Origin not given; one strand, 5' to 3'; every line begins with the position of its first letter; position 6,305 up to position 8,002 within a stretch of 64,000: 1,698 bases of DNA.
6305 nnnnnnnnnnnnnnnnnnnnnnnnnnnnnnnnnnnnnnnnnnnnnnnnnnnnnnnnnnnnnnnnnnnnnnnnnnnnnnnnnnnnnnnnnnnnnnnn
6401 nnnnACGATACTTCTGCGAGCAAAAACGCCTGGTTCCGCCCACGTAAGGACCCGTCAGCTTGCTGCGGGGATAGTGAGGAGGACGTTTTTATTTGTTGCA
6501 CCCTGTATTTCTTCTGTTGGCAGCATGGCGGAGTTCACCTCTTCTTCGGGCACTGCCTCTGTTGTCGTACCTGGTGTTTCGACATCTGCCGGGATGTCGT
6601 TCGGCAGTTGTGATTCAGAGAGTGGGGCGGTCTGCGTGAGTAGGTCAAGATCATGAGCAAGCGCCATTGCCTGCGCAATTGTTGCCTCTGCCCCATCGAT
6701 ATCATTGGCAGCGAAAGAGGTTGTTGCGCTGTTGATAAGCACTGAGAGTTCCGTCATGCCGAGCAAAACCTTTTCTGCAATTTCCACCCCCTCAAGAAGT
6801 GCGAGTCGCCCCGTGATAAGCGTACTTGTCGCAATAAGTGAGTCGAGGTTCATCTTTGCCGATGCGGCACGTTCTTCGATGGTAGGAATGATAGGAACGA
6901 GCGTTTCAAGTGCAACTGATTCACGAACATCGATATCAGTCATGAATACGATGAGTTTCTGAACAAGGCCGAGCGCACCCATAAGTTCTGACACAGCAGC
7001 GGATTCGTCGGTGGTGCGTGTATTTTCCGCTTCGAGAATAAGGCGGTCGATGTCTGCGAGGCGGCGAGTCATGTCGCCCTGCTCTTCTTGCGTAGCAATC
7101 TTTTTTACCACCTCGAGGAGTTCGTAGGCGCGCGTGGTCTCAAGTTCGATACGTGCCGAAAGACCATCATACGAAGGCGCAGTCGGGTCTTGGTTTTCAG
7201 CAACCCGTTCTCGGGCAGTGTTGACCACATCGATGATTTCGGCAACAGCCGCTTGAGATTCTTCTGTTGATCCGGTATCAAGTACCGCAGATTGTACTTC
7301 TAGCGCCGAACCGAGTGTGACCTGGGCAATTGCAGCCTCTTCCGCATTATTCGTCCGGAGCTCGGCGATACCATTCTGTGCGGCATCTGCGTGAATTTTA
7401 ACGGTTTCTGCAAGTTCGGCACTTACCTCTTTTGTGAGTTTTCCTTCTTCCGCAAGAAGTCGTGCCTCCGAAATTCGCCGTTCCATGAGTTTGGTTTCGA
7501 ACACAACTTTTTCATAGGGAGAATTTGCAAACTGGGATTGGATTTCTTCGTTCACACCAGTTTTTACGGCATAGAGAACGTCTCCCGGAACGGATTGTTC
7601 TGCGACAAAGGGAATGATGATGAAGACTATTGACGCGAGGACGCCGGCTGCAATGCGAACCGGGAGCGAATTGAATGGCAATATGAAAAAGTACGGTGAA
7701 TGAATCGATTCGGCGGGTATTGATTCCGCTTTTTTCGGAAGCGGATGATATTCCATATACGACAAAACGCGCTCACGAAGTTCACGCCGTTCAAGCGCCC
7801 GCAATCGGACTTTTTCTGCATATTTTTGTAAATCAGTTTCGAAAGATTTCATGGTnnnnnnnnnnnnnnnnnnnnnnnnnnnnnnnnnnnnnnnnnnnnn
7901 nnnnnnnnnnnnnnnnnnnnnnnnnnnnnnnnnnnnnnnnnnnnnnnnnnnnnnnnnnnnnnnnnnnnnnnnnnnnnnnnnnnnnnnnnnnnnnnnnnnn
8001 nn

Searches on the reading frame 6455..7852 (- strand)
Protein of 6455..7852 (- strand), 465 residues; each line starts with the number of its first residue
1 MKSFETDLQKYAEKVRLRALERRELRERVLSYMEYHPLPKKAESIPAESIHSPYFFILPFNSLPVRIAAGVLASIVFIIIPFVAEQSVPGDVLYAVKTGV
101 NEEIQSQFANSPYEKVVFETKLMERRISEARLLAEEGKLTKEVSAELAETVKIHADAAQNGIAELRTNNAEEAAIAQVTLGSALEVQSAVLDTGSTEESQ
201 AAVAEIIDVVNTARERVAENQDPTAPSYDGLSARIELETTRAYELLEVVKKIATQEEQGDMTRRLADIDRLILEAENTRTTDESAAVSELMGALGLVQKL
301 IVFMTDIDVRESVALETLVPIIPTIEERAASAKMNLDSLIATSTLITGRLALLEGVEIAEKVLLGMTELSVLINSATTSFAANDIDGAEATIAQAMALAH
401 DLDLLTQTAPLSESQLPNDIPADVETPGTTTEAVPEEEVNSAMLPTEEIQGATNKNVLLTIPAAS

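Call 27: search_protein_families(library=pfam, proteins=[window:6455-7852:-], max_evalue=0.001)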
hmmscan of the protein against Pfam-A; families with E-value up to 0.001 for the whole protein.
window:6455-7852:- (465 aa): 1 family
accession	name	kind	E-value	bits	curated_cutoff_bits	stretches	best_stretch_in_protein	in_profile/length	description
PF18915.5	DUF5667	-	1.3e-08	35.6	27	1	87-174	2-85/99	Domain of unknown function (DUF5667)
